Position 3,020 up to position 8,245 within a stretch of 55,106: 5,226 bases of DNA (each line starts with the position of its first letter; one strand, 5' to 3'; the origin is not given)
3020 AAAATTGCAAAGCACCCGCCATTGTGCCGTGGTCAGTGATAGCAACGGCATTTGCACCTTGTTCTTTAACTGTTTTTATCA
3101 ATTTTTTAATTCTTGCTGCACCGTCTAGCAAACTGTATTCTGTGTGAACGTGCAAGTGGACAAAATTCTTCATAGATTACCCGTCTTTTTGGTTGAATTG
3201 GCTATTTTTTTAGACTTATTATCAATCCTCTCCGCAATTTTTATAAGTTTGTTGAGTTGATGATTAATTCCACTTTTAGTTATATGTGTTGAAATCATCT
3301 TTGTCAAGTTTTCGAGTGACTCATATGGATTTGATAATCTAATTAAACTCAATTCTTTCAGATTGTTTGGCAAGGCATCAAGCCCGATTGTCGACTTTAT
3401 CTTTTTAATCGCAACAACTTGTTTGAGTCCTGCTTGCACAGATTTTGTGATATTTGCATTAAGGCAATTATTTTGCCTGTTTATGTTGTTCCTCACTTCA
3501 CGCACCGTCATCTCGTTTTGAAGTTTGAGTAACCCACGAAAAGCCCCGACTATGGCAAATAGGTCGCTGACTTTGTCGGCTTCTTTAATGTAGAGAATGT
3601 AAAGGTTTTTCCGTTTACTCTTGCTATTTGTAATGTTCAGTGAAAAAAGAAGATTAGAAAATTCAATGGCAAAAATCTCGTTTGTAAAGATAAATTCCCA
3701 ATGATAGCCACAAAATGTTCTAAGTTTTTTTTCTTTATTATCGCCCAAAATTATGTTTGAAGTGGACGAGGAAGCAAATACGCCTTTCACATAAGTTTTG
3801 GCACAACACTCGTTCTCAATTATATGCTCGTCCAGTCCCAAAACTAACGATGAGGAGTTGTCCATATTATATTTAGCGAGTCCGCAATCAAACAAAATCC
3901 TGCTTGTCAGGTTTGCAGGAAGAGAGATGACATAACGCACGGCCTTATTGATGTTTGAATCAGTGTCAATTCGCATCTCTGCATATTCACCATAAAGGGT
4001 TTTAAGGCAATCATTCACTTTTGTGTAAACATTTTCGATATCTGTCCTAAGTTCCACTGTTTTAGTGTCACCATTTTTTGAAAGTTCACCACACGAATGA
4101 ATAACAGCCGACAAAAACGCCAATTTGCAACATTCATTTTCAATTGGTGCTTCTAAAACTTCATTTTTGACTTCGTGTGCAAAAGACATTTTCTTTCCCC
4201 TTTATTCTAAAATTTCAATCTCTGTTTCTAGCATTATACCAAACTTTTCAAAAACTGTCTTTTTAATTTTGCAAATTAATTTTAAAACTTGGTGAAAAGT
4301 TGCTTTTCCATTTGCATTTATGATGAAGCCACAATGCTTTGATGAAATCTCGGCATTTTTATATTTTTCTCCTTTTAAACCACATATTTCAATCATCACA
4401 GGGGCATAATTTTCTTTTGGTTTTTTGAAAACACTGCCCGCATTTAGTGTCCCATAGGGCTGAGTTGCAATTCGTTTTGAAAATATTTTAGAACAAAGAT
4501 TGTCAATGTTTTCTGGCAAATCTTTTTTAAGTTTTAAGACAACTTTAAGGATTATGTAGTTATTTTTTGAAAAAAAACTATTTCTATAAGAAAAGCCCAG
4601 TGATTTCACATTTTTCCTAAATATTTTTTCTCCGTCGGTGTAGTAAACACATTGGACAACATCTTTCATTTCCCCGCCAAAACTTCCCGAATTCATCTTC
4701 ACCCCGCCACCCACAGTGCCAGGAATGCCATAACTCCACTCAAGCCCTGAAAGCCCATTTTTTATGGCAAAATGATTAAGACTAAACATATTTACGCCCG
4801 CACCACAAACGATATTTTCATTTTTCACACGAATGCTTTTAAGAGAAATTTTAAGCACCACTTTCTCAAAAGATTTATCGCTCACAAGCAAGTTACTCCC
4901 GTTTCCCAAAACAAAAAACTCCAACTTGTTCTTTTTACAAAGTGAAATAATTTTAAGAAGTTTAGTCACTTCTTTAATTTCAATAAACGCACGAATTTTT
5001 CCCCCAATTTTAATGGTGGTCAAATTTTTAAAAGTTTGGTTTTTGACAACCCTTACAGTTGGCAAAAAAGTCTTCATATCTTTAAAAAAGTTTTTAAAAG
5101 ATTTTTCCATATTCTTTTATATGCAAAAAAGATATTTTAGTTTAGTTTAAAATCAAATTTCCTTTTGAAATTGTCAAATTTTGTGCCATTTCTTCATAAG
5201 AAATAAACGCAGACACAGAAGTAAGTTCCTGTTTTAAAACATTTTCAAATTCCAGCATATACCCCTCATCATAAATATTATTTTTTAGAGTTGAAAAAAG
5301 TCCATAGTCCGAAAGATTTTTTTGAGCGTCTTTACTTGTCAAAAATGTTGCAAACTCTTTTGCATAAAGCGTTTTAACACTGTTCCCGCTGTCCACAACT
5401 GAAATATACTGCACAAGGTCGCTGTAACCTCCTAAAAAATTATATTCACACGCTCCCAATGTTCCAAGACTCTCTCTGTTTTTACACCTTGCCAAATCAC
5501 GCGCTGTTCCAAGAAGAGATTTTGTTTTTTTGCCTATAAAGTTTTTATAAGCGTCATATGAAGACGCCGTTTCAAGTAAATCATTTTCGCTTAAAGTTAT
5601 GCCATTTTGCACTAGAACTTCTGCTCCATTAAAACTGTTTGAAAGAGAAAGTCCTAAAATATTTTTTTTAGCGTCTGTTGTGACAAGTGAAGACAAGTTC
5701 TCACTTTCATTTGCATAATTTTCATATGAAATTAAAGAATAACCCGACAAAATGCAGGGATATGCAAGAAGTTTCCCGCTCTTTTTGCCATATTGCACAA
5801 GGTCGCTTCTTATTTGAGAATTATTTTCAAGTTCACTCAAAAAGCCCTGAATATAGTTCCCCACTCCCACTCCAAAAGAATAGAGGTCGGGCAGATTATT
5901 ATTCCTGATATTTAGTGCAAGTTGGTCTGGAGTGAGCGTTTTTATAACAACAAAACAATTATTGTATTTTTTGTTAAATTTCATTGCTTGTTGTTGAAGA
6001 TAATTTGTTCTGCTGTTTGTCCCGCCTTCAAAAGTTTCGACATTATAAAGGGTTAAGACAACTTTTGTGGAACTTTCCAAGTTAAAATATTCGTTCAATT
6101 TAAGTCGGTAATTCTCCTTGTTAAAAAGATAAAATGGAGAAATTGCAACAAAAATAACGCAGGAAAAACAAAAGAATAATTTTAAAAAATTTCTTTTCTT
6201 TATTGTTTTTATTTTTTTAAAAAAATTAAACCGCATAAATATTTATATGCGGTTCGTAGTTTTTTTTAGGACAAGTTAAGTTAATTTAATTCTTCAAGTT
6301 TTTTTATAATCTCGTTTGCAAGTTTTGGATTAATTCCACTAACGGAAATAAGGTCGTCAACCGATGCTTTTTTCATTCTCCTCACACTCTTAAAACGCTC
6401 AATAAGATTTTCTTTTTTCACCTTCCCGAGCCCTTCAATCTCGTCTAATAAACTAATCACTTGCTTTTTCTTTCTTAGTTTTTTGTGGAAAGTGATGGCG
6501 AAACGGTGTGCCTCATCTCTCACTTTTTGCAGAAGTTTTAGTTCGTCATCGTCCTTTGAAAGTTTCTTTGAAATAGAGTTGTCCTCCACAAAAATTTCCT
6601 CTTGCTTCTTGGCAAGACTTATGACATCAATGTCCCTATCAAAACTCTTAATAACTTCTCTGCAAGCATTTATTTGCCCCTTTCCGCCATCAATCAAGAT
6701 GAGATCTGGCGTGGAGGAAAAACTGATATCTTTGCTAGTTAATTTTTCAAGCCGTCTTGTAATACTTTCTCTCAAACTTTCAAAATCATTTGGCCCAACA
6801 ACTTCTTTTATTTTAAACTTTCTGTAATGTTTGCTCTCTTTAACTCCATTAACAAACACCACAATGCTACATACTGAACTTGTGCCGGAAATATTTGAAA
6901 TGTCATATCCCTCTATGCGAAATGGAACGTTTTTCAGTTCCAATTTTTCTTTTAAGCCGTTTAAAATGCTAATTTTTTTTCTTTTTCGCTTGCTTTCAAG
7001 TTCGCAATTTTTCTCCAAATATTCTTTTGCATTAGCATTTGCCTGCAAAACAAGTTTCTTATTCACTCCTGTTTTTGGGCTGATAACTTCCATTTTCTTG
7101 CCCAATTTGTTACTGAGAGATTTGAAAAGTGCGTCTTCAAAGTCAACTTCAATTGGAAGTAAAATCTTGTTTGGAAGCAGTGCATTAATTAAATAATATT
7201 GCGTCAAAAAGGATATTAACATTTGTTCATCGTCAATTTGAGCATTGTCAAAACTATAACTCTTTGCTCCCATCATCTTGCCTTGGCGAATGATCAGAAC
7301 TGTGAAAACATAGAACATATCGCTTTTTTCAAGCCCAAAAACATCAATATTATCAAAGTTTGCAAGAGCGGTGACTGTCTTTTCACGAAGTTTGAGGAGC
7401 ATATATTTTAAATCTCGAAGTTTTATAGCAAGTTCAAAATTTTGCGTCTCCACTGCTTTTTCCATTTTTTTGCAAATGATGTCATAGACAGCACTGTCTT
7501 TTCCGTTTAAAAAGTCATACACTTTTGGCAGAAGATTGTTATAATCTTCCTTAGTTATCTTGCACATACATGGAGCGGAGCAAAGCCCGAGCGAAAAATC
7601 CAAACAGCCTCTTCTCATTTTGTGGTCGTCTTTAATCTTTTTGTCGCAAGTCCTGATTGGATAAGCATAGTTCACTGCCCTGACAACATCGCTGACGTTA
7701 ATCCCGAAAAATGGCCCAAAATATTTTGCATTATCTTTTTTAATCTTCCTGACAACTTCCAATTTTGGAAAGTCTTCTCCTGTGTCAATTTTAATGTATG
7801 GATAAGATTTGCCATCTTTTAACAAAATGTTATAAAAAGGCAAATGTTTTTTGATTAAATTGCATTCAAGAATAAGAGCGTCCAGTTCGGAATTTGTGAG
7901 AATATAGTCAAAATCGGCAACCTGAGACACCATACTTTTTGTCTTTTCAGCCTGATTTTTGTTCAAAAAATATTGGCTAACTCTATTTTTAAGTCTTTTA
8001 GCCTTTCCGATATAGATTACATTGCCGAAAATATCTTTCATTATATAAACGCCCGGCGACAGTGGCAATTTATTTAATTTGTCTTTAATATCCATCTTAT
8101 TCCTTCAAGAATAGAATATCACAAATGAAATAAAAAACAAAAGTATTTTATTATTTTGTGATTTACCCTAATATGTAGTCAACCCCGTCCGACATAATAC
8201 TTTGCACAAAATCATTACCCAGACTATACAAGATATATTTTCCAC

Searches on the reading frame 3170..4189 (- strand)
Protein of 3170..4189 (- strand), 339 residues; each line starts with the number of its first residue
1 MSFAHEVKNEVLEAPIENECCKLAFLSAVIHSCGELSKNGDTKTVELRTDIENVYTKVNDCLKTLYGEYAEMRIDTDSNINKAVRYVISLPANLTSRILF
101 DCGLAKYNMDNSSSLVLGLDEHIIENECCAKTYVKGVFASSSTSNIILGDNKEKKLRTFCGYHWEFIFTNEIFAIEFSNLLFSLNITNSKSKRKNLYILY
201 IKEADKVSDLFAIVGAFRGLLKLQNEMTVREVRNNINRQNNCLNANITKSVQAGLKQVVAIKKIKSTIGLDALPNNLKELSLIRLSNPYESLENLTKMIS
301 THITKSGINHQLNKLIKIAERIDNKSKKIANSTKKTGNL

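Call 12: search_protein_families(library=pfam, proteins=[window:3170-4189:-], max_evalue=0.00001)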
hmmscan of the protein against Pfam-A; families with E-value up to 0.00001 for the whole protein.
window:3170-4189:- (339 aa): 3 families
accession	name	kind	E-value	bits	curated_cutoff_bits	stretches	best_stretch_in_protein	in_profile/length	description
PF02650.20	HTH_WhiA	-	9.1e-26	90.5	27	1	236-319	1-84/84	WhiA C-terminal HTH domain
PF14527.11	LAGLIDADG_WhiA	-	2e-12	47.5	23.2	1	161-233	21-93/93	WhiA LAGLIDADG-like domain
PF10298.14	WhiA_N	-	6.3e-11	42.7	23.4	1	19-104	1-85/86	WhiA N-terminal LAGLIDADG-like domain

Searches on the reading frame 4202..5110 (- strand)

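Call 12: search_protein_families(library=pfam, proteins=[window:4202-5110:-], max_evalue=0.00001)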
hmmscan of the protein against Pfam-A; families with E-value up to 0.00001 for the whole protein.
window:4202-5110:- (302 aa): 2 families
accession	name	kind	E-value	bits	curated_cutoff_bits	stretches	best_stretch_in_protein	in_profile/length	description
PF02873.21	MurB_C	-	2.5e-28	98.6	27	1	202-301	2-99/99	UDP-N-acetylenolpyruvoylglucosamine reductase, C-terminal domain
PF01565.28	FAD_binding_4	-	2.5e-17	63.3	26.4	1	41-155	3-126/139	FAD binding domain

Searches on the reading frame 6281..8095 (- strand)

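Call 12: search_protein_families(library=pfam, proteins=[window:6281-8095:-], max_evalue=0.00001)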
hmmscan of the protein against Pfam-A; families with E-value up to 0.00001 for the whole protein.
window:6281-8095:- (604 aa): 5 families
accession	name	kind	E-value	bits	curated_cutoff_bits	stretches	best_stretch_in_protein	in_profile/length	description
PF08459.17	UvrC_RNaseH_dom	-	2.1e-49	167.8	22.3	1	382-534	1-159/159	UvrC RNAse H endonuclease domain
PF22920.2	UvrC_RNaseH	-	8.5e-24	84.1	24.3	1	249-362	1-115/116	UvrC Ribonuclease H-like domain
PF14520.12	HHH_5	-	2.3e-08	34.8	27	1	548-601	2-56/57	Helix-hairpin-helix domain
PF01541.30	GIY-YIG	-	2.4e-08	34.6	22.6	1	14-86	2-74/78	GIY-YIG catalytic domain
PF12826.13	HHH_2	-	7.7e-06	26.4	27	0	556-598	11-53/64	Helix-hairpin-helix motif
